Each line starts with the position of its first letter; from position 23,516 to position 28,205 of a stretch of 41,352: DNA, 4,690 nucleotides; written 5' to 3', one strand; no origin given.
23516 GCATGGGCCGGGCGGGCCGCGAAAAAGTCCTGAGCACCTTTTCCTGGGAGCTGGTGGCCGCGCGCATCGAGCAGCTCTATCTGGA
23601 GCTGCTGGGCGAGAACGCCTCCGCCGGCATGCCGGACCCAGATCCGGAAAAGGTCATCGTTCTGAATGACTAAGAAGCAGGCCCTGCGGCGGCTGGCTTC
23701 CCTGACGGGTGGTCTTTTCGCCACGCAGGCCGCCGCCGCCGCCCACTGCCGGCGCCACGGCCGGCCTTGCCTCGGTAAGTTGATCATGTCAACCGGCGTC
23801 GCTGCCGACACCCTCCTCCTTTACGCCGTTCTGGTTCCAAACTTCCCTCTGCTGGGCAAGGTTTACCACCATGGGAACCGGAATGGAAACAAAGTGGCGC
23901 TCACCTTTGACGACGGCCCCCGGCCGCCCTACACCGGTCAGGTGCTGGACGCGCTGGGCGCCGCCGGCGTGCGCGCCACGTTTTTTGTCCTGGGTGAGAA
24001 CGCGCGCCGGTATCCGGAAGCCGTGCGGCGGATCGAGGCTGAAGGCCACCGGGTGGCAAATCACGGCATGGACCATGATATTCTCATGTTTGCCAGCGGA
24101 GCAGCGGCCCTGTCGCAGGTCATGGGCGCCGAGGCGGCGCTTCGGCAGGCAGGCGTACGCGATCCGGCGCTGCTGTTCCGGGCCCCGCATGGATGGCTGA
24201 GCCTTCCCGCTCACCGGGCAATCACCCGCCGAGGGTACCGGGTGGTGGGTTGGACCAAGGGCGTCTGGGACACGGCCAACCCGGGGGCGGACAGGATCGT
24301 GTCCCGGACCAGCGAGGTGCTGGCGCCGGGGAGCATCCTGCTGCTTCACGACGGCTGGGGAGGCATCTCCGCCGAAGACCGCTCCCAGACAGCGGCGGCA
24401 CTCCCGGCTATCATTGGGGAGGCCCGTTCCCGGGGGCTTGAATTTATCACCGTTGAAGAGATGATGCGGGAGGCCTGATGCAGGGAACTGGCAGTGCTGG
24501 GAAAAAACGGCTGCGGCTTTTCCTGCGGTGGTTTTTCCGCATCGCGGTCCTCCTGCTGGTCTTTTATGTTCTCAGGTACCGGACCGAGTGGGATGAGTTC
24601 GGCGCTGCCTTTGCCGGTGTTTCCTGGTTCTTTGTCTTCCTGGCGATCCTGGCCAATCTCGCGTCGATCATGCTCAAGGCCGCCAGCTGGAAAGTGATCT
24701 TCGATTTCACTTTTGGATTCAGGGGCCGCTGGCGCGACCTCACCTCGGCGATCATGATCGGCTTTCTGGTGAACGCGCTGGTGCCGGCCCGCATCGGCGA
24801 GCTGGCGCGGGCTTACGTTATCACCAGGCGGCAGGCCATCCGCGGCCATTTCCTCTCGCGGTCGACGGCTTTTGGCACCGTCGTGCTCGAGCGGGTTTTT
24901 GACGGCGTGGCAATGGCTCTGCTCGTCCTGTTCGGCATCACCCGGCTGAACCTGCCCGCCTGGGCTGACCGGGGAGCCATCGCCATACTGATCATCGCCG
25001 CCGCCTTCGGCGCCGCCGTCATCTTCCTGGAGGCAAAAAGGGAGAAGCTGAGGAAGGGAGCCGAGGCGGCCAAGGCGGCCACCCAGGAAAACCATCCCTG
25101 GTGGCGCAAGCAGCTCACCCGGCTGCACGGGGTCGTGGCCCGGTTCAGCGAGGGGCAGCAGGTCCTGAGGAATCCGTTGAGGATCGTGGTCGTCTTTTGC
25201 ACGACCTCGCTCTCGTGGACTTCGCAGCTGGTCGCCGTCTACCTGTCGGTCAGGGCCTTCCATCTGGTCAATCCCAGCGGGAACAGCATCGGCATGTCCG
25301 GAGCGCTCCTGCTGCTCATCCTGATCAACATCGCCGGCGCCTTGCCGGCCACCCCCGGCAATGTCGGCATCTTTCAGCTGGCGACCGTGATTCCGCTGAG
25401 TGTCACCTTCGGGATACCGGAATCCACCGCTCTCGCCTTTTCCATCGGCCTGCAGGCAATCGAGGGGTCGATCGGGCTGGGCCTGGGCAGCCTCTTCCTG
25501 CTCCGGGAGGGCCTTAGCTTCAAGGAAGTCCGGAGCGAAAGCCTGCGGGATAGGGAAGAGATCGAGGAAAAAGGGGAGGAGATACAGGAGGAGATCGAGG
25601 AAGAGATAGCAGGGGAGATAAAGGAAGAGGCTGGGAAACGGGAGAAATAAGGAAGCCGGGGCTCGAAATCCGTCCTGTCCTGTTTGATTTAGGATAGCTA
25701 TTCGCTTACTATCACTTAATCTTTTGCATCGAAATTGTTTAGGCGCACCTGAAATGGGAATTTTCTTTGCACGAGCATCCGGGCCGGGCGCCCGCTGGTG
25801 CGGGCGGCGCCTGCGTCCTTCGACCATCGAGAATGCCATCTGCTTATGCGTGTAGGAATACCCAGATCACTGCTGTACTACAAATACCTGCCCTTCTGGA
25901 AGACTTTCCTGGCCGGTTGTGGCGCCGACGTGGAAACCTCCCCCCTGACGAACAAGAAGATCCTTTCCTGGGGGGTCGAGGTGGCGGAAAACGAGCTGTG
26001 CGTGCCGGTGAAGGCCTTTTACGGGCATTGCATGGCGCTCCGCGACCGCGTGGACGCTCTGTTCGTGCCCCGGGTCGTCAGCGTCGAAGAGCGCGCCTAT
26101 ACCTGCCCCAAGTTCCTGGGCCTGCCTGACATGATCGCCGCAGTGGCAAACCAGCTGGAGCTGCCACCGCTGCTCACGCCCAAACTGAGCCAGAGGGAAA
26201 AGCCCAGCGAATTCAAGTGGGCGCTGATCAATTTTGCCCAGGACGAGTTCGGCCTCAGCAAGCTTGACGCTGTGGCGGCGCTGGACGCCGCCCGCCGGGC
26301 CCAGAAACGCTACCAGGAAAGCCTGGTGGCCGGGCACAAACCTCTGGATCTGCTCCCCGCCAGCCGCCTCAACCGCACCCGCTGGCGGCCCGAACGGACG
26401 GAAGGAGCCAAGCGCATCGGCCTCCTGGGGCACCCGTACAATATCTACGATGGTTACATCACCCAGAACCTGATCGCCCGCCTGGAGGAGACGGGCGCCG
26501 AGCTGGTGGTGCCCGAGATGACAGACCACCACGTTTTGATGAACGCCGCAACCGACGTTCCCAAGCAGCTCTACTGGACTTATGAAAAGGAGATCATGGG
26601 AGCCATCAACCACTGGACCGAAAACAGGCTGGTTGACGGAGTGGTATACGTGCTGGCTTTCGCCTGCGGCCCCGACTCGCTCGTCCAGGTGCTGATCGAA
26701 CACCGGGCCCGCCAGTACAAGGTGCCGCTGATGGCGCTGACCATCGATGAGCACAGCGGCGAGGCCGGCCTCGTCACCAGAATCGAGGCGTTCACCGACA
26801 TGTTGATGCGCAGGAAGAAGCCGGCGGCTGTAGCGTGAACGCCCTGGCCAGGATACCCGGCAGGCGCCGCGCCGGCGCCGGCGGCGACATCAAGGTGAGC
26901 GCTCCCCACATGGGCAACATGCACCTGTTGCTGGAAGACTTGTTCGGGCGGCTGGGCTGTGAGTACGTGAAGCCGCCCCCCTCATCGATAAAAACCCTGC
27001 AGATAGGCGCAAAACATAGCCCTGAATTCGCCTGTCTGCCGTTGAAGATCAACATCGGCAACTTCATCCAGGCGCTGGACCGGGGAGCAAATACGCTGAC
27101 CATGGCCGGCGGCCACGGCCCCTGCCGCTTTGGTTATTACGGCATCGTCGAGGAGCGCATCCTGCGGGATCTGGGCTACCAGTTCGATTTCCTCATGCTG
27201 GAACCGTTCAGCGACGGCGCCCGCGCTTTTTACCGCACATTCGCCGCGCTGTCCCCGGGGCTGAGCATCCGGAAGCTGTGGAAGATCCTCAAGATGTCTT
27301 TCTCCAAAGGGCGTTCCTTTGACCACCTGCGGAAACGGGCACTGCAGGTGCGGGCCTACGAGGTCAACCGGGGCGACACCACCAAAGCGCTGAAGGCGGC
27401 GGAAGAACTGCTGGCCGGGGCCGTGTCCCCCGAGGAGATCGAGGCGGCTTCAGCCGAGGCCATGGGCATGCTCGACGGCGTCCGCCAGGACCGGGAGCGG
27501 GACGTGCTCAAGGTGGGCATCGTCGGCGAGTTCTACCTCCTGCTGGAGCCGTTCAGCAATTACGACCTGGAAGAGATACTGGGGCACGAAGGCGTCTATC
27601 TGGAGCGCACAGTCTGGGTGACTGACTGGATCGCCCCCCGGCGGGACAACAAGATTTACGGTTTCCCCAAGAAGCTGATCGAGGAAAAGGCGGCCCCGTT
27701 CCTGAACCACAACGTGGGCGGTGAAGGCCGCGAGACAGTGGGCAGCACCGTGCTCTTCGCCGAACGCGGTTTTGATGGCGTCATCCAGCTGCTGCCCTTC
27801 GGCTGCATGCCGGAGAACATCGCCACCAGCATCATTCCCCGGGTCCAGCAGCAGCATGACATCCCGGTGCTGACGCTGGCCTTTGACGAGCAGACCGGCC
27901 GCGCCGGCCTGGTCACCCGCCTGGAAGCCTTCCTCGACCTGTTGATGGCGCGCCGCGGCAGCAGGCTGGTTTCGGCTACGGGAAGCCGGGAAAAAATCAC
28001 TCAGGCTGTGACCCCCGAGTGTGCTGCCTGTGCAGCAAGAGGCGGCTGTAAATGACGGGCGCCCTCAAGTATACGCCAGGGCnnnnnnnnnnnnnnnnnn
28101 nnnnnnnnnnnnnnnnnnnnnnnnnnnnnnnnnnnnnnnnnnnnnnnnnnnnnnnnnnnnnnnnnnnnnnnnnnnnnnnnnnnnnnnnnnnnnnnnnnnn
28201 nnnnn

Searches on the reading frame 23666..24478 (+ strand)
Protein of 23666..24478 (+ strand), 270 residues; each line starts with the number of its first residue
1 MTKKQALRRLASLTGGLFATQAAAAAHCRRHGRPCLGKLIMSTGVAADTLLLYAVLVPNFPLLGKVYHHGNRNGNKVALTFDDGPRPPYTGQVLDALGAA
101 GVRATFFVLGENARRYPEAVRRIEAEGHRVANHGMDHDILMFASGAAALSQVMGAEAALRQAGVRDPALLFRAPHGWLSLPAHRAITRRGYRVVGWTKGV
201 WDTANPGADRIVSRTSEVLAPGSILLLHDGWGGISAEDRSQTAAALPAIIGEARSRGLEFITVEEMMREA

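Call 89: search_protein_families(library=pfam, proteins=[window:23666-24478:+], max_evalue=0.0001)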
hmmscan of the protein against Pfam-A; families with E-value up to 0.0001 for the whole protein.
window:23666-24478:+ (270 aa): 1 family
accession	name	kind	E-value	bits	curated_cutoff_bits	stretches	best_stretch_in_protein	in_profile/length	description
PF01522.26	Polysacc_deac_1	-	2e-28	99.3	23.1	1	70-194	2-124/124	Polysaccharide deacetylase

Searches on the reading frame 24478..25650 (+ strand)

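Call 89: search_protein_families(library=pfam, proteins=[window:24478-25650:+], max_evalue=0.0001)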
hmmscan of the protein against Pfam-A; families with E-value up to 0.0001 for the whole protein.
window:24478-25650:+ (390 aa): 1 family
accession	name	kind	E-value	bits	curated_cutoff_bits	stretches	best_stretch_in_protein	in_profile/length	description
PF03706.18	LPG_synthase_TM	-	6.5e-39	134.6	33.4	1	18-329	1-294/302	Lysylphosphatidylglycerol synthase TM region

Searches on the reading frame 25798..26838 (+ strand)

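Call 49: search_protein_families(library=pfam, proteins=[window:25798-26838:+], max_evalue=0.00001)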
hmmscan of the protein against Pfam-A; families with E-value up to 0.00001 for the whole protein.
window:25798-26838:+ (346 aa): 2 families
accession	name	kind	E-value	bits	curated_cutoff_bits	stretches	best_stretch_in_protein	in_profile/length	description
PF09989.15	DUF2229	-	4.2e-47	161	29.4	1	18-241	1-217/218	CoA enzyme activase uncharacterised domain (DUF2229)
PF06050.19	HGD-D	-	1e-06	29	28.4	1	224-336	212-342/342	2-hydroxyglutaryl-CoA dehydratase, D-component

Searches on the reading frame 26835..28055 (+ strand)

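Call 49: search_protein_families(library=pfam, proteins=[window:26835-28055:+], max_evalue=0.00001)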
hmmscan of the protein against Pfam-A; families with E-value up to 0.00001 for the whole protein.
window:26835-28055:+ (406 aa): 2 families
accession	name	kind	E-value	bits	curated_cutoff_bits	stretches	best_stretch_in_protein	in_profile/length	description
PF09989.15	DUF2229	-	2.9e-07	30.8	29.4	0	28-85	12-70/218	CoA enzyme activase uncharacterised domain (DUF2229)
PF06050.19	HGD-D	-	8.7e-06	26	28.4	0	309-369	280-341/342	2-hydroxyglutaryl-CoA dehydratase, D-component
